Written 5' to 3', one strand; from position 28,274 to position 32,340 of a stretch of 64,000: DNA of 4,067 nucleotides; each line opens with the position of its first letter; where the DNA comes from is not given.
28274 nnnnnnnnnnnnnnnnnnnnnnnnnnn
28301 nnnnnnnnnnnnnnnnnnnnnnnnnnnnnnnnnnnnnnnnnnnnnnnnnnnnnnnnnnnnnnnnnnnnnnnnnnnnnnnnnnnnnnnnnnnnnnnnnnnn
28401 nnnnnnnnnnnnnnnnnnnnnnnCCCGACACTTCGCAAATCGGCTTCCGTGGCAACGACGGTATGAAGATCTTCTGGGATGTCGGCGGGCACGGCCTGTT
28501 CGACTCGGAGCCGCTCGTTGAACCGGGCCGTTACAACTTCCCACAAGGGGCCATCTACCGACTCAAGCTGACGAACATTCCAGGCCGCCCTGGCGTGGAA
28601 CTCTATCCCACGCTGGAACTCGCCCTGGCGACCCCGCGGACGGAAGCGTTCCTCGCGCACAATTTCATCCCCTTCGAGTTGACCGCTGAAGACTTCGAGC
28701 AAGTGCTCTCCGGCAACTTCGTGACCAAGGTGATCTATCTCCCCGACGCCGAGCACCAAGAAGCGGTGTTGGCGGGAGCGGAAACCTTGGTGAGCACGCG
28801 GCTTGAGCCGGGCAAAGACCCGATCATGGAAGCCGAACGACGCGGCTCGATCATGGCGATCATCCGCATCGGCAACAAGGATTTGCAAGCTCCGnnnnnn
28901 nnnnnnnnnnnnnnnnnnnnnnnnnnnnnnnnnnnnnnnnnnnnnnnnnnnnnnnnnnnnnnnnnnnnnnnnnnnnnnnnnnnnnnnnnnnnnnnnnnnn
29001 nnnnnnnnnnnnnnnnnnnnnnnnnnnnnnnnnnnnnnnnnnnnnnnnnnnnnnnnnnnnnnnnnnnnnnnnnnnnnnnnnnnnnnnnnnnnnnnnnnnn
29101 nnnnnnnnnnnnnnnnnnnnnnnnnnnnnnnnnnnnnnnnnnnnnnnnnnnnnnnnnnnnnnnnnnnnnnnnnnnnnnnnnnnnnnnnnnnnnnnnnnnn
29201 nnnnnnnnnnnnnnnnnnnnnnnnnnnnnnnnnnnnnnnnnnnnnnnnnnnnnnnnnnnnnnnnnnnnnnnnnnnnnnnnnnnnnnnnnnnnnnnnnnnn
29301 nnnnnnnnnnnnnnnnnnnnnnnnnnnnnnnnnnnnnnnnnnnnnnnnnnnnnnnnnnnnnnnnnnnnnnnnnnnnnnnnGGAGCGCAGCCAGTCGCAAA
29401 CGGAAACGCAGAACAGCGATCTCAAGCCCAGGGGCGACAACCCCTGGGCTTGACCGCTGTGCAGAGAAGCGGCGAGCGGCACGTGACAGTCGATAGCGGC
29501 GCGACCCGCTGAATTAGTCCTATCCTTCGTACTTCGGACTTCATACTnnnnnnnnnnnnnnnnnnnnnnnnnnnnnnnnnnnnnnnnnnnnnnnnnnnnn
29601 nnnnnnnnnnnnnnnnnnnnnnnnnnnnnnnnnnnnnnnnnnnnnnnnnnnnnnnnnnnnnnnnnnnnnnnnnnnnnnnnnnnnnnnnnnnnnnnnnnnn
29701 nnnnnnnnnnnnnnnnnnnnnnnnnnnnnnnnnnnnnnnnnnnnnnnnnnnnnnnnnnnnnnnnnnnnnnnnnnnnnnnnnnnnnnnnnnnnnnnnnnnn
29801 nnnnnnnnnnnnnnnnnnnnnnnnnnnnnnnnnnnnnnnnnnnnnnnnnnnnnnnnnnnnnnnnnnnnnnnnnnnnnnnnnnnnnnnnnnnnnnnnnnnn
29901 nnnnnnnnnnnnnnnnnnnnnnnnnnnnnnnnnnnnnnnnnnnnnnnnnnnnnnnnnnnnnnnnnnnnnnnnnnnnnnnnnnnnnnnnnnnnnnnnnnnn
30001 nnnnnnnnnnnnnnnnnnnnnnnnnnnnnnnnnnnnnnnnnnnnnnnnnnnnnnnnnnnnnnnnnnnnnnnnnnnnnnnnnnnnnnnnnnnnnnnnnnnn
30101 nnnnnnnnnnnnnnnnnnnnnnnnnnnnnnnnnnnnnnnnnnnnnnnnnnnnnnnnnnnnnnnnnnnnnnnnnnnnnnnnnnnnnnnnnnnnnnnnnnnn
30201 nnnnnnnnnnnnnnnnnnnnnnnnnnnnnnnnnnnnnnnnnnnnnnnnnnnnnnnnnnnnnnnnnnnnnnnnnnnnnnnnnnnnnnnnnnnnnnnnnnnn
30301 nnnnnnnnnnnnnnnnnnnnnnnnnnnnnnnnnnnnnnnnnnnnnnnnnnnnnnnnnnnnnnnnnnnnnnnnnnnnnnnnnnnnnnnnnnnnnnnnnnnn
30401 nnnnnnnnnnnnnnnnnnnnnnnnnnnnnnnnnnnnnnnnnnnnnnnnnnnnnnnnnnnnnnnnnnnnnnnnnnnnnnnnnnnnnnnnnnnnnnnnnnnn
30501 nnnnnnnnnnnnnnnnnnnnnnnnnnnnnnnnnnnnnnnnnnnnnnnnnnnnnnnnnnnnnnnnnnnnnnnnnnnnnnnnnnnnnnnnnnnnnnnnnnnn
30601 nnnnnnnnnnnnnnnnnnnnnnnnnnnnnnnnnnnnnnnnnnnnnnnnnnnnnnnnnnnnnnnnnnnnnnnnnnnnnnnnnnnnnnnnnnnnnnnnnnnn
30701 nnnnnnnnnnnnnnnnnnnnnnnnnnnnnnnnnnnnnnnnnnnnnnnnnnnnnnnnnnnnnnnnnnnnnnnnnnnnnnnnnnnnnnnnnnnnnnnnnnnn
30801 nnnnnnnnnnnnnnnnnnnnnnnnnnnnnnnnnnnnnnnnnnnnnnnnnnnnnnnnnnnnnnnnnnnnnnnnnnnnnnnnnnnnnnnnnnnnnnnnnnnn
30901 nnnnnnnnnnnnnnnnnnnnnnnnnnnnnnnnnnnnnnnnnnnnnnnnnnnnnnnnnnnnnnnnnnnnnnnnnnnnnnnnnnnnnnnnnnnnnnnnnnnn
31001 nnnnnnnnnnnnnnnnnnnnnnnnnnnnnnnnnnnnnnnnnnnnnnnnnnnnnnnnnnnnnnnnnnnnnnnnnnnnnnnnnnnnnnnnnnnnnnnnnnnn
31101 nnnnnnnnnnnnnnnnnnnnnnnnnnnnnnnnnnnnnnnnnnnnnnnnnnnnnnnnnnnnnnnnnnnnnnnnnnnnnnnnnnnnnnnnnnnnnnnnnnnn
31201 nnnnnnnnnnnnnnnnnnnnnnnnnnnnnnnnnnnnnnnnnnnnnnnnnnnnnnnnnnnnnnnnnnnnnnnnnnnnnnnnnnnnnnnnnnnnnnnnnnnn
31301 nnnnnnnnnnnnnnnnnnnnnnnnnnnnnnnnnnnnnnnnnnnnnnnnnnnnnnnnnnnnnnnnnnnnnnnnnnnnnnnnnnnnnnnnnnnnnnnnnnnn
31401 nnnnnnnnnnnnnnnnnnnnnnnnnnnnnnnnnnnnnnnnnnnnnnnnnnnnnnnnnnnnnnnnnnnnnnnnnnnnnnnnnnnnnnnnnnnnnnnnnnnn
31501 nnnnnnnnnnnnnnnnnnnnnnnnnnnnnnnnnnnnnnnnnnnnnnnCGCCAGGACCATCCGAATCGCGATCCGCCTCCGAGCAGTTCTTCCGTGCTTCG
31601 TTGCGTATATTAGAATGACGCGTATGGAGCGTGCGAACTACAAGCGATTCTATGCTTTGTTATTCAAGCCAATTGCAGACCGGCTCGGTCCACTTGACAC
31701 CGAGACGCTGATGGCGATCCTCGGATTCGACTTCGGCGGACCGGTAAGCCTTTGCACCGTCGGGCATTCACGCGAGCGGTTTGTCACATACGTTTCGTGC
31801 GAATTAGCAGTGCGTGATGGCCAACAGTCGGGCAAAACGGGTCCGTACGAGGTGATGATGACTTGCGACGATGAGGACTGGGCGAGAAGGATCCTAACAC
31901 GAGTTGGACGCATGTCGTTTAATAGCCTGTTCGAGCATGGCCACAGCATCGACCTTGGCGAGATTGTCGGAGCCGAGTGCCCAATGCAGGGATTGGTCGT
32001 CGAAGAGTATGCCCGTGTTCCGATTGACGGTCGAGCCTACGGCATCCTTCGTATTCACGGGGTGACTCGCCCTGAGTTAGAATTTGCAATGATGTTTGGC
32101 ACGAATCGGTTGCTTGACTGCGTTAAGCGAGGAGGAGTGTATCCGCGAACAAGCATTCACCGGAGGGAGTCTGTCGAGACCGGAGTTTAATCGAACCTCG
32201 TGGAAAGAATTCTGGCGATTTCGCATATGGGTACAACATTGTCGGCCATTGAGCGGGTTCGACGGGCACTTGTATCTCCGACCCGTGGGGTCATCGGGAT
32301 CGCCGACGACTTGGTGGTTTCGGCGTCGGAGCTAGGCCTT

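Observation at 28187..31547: Uncharacterised three-gene envelope lipoprotein operon with an internal paralogous domain and a DUF11 terminus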

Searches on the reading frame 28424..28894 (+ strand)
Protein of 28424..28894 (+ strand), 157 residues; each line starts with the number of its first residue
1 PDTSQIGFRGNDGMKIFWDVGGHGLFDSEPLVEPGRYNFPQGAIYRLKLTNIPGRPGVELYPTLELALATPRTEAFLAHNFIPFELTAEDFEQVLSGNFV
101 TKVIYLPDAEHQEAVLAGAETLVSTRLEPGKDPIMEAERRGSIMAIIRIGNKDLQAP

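Call 58: search_protein_representatives(alignment_id=A5)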
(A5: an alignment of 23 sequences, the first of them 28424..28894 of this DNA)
Query: 23 sequences, 154 profile positions. Proteins with E-value up to 0.001 (for the whole library): 1939; up to 1e-10: 1603; up to 1e-30: 807. The best 150 are listed.
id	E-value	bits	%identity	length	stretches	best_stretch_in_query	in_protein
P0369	5.6e-66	237.2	-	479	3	1-148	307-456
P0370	1.4e-65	235.9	-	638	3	4-149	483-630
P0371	5.0e-63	227.6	-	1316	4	5-150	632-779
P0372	4.0e-62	224.7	-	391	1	2-153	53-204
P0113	4.2e-62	224.7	-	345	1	1-153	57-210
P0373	1.4e-60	219.7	-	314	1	1-153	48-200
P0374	2.1e-60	219.1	-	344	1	1-153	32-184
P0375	2.4e-60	218.9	-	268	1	1-153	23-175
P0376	2.7e-60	218.8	-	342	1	1-153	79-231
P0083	7.4e-60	217.4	-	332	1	1-153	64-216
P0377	9.9e-60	216.9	-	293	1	2-152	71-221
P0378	1.0e-59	216.9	-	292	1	1-153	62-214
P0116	1.3e-59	216.5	-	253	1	1-153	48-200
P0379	1.5e-59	216.4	-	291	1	2-153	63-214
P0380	1.7e-59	216.2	-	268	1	1-153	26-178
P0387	2.7e-58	212.3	-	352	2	5-150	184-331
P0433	3.5e-54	198.9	-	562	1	3-151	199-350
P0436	7.4e-54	197.9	-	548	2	3-151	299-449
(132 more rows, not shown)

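Call 60: search_protein_families(library=pfam, proteins=[P0369, P0370, P0371, P0387, P0436, P0433], max_evalue=0.01)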
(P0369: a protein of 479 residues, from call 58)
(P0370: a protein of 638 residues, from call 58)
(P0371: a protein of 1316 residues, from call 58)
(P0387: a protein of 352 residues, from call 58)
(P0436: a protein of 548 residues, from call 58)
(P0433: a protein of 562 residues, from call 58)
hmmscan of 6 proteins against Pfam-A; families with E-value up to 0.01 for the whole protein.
P0369 (479 aa): 0 families

P0370 (638 aa): 1 family
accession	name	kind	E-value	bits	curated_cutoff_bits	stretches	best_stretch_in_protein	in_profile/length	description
PF13643.11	DUF4145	-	3.7e-08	33.8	23.1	1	31-105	5-72/88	Domain of unknown function (DUF4145)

P0371 (1316 aa): 20 families
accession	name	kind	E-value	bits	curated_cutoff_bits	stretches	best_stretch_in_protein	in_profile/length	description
PF00515.34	TPR_1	-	1.7e-61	202.1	27.8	5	246-278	2-34/34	Tetratricopeptide repeat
PF07719.23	TPR_2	-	4.8e-57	185.8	27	5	247-278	3-34/34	Tetratricopeptide repeat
PF13371.12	TPR_9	-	1.4e-40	137.6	35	9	526-592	5-71/73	Tetratricopeptide repeat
PF13432.12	TPR_16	-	1.7e-40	137.5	32.7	6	495-549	10-64/65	Tetratricopeptide repeat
PF13431.12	TPR_17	-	2.5e-38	127.6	24.4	0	437-469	2-34/34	Tetratricopeptide repeat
PF13414.12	TPR_11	-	1.4e-37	127.5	26.8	2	252-293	1-42/42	TPR repeat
PF13181.12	TPR_8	-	1e-29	100.5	25.7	1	246-278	2-34/34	Tetratricopeptide repeat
PF14559.12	TPR_19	-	3.1e-23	82.3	25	3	322-383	1-62/68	Tetratricopeptide repeat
PF13428.12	TPR_14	-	1.9e-22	77.9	23.5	1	449-489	2-42/44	Tetratricopeptide repeat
PF13424.12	TPR_12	-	4.4e-12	46.5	30.1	1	430-478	26-75/77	Tetratricopeptide repeat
PF25062.1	ARM_TT21_N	-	6.3e-12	46.1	40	2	290-390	113-212/222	Tetratricopeptide repeat protein 21 N-terminal ARM repeat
PF23914.1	TPR_CcmH_CycH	-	3.6e-11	43.6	42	1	438-542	40-147/158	Cytochrome c-type biogenesis protein H TPR domain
PF13429.12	TPR_15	-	6.2e-09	36.1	26.2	0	449-486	147-184/280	Tetratricopeptide repeat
PF12569.14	NatA_aux_su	-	6.2e-09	35.8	33.3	0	122-200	205-283/515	N-terminal acetyltransferase A, auxiliary subunit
PF12895.13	ANAPC3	-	2.6e-08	34.4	27.2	0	429-506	4-80/82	Anaphase-promoting complex, cyclosome, subunit 3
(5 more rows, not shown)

P0387 (352 aa): 0 families

P0436 (548 aa): 0 families

P0433 (562 aa): 0 families

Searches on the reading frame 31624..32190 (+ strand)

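Call 42: search_protein_families(library=pfam, proteins=[window:31624-32190:+], max_evalue=1)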
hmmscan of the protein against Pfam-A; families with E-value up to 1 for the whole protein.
window:31624-32190:+ (188 aa): 1 family
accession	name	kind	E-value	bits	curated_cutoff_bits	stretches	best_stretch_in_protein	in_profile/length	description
PF05076.18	SUFU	-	1.4e-06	28.7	25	1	49-180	14-171/172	Suppressor of fused protein (SUFU)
